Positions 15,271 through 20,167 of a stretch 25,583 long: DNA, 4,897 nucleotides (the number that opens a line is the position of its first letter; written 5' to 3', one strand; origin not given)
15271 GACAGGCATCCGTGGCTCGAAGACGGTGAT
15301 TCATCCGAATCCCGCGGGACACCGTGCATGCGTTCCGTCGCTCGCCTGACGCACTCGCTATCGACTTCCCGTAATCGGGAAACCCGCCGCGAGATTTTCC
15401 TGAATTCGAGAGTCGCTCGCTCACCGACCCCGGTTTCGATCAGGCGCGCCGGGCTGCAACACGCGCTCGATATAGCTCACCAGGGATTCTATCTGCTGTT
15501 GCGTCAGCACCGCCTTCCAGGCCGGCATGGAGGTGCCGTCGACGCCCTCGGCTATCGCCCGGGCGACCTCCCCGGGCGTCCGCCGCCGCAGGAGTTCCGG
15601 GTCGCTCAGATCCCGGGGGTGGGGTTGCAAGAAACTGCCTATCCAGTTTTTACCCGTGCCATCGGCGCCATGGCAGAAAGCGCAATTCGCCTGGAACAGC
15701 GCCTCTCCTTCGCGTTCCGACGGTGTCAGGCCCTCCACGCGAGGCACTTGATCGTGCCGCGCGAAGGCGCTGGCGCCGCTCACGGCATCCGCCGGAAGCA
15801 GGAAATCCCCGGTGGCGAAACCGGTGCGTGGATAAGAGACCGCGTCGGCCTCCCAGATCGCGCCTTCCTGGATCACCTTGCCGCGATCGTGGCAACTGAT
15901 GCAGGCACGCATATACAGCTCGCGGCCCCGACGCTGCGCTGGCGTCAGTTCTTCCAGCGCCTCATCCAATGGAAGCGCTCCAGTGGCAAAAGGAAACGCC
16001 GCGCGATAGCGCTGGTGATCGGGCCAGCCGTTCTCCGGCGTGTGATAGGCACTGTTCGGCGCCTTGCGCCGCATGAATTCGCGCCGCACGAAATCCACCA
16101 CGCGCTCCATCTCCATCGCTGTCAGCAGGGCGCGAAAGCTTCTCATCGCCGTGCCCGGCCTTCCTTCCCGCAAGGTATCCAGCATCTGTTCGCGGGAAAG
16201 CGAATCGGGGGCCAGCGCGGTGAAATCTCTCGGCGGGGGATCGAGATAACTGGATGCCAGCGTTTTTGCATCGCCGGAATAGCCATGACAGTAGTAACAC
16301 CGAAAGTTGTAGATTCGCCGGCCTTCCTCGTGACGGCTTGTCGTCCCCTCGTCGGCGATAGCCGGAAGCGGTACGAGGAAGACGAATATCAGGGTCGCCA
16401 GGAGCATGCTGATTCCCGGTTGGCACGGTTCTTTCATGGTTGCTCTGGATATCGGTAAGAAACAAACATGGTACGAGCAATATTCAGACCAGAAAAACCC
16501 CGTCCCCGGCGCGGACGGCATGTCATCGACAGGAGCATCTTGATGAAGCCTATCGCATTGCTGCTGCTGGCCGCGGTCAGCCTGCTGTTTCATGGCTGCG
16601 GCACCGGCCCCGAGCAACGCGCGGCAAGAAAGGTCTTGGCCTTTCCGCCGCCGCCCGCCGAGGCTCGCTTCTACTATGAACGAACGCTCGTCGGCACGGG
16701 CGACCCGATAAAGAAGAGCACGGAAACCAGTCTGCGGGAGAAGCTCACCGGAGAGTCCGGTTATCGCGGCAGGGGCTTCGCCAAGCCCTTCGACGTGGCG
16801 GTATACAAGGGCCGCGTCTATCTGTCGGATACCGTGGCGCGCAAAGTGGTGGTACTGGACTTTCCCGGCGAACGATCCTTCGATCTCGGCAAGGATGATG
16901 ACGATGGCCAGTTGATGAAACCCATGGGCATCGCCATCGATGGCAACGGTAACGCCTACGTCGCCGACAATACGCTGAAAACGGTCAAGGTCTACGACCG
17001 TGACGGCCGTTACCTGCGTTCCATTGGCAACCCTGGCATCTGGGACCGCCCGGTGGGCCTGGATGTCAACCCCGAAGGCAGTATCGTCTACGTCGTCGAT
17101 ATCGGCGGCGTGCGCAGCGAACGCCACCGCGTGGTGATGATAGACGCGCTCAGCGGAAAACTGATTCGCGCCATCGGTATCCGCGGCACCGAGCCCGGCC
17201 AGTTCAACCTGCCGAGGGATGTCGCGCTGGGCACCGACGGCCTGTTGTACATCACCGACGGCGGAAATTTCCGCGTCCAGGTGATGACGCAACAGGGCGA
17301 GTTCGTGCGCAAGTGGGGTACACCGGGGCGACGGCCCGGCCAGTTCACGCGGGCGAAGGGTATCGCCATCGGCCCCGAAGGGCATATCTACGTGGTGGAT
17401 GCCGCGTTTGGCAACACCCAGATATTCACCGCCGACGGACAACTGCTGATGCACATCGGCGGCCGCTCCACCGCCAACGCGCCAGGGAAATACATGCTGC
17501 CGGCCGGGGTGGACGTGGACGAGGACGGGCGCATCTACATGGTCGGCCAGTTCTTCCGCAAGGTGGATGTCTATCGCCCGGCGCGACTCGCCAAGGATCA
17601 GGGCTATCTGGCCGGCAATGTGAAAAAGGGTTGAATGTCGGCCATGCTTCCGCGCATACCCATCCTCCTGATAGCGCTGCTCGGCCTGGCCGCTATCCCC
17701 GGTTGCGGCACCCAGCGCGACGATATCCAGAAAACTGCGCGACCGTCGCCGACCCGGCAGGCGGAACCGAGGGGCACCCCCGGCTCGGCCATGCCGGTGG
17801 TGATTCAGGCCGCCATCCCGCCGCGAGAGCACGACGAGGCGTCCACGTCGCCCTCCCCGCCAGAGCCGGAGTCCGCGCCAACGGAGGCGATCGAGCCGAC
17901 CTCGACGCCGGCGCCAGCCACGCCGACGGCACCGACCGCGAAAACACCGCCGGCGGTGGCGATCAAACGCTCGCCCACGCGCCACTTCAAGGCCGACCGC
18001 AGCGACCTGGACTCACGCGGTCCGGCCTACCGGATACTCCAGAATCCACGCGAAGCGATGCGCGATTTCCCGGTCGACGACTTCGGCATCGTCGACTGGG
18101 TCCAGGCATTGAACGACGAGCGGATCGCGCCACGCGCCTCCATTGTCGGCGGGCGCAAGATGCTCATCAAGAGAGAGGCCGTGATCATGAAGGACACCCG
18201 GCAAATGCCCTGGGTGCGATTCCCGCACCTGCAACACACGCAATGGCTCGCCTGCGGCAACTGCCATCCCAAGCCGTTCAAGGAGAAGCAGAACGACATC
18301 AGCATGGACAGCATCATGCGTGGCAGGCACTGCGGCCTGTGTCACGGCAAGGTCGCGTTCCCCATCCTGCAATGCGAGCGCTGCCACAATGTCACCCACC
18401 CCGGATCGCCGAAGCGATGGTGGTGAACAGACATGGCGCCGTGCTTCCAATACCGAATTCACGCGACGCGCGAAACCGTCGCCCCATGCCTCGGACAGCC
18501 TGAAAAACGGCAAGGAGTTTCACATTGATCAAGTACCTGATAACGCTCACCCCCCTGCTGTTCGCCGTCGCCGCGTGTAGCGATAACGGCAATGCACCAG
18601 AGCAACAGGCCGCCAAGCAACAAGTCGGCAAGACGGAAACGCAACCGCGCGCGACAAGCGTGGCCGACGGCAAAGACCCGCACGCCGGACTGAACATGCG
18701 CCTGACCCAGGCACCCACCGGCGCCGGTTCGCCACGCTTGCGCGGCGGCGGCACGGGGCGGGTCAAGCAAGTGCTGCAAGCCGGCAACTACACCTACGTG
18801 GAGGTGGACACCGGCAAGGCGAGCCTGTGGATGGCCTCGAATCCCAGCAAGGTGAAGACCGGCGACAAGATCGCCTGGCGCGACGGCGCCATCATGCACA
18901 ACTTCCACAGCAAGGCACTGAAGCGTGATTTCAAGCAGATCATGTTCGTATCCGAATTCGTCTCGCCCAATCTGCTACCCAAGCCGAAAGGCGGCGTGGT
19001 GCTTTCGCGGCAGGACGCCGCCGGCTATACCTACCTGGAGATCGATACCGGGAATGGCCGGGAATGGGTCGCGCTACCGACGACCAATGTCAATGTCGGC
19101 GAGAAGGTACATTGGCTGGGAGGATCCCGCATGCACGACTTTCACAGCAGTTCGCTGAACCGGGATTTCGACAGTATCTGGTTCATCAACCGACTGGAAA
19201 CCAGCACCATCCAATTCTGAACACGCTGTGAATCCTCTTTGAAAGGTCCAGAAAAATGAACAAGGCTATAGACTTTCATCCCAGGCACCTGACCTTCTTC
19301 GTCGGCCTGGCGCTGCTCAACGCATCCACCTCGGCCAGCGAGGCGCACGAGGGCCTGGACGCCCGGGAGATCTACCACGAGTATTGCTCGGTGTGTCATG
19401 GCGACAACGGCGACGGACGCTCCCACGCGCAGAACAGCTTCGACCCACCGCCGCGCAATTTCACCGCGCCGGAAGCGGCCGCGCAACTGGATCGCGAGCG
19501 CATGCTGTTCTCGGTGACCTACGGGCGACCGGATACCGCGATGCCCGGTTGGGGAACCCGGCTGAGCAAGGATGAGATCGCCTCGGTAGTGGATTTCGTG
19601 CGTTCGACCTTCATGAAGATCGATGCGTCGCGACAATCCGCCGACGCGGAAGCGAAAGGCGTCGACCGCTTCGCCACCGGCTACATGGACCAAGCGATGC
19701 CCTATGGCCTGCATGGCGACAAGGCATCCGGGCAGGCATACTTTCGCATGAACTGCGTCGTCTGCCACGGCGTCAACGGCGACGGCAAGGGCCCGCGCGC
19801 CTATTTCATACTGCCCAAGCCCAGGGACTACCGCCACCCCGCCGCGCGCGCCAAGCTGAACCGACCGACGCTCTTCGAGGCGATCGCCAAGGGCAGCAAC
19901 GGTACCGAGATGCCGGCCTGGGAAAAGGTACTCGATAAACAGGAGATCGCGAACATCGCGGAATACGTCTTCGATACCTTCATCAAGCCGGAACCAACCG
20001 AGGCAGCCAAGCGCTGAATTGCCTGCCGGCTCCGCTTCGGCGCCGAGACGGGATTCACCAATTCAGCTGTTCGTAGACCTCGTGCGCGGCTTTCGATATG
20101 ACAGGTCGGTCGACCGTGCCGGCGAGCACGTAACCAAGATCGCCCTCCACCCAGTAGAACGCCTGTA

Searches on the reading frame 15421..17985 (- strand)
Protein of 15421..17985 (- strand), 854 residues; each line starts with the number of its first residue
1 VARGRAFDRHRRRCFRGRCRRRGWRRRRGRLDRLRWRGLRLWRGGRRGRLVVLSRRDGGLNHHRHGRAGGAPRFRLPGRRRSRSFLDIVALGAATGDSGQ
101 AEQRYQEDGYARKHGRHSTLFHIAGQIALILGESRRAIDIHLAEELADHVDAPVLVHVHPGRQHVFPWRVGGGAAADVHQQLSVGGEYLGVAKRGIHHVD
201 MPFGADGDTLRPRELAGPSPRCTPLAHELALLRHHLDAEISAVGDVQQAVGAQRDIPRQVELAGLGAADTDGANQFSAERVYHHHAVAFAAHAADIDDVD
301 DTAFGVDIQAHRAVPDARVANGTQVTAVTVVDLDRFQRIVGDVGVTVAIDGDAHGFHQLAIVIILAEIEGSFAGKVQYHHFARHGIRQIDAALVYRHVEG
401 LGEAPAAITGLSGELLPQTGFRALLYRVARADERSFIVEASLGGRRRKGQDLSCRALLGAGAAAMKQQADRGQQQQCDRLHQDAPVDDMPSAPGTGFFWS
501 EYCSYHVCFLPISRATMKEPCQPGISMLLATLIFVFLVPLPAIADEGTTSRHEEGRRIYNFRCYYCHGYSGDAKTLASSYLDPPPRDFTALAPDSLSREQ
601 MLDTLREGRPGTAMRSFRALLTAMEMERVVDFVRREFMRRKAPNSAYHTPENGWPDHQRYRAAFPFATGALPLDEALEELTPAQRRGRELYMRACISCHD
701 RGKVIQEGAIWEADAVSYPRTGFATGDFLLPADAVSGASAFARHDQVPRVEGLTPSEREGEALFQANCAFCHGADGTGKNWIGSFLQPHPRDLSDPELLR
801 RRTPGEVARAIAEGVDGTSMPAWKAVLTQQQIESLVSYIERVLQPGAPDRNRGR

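Call 20: search_protein_families(library=pfam, proteins=[window:15421-17985:-], max_evalue=0.001)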
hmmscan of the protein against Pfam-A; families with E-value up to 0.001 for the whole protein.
window:15421-17985:- (854 aa): 3 families
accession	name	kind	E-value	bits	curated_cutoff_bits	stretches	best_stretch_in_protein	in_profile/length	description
PF13442.11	Cytochrome_CBB3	-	1.1e-28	99.7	27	2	757-839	3-68/68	Cytochrome C oxidase, cbb3-type, subunit III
PF00034.26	Cytochrom_C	-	3.3e-18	67.2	21.3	1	759-840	3-87/90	Cytochrome c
PF14495.11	Cytochrom_C550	-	0.00013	22.1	27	0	758-777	27-46/136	Cytochrome c-550 domain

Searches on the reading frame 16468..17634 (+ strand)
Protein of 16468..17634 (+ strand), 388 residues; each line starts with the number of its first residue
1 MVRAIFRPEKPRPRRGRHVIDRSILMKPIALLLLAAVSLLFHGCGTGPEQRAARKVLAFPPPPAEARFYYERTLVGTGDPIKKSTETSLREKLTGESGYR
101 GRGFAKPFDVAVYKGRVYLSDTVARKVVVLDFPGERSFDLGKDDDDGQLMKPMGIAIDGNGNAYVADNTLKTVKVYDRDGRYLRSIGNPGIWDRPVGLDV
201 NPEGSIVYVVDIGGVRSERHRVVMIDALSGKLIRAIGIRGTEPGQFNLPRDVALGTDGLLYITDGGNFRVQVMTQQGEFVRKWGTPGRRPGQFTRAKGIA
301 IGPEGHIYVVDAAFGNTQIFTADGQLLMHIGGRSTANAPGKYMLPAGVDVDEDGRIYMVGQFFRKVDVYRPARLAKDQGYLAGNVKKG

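Call 20: search_protein_families(library=pfam, proteins=[window:16468-17634:+], max_evalue=0.001)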
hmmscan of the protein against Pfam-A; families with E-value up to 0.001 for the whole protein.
window:16468-17634:+ (388 aa): 5 families
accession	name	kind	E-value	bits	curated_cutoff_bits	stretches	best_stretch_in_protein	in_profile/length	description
PF01436.27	NHL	-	4.8e-21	74.1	20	1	246-272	1-27/28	NHL repeat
PF17170.10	DUF5128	-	1.5e-09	37.9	22.9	1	256-312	52-109/321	6-bladed beta-propeller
PF25021.1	TEN_NHL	-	2.4e-09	37.1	27.1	0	144-180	136-170/357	Teneurin NHL domain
PF08450.18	SGL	-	3.7e-08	33.7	26.3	1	116-189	147-223/246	SMP-30/Gluconolactonase/LRE-like region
PF06739.17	SBBP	-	1.3e-07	31.9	20.5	0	150-166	13-29/38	Beta-propeller repeat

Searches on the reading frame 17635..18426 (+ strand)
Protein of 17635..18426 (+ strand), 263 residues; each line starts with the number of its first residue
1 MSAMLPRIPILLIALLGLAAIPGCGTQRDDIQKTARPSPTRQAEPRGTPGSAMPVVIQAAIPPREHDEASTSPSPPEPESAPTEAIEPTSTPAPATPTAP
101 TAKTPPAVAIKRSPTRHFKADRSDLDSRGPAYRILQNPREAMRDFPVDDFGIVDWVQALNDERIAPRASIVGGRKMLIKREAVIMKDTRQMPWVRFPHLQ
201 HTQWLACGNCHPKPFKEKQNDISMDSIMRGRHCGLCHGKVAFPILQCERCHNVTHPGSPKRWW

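Call 20: search_protein_families(library=pfam, proteins=[window:17635-18426:+], max_evalue=0.001)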
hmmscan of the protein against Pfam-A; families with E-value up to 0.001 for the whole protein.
window:17635-18426:+ (263 aa): 1 family
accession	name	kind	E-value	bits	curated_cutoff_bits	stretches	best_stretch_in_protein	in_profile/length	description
PF14522.11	Cytochrome_C7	-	4.3e-08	33.3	24.8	1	194-252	1-67/67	Cytochrome c7 and related cytochrome c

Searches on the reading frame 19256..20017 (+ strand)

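Call 20: search_protein_families(library=pfam, proteins=[window:19256-20017:+], max_evalue=0.001)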
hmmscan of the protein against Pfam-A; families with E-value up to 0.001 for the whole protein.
window:19256-20017:+ (253 aa): 2 families
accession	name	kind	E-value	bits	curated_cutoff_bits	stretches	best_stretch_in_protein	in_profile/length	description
PF13442.11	Cytochrome_CBB3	-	1.8e-24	86.3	27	2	156-238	3-68/68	Cytochrome C oxidase, cbb3-type, subunit III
PF00034.26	Cytochrom_C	-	3.5e-19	70.3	21.3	2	158-238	3-86/90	Cytochrome c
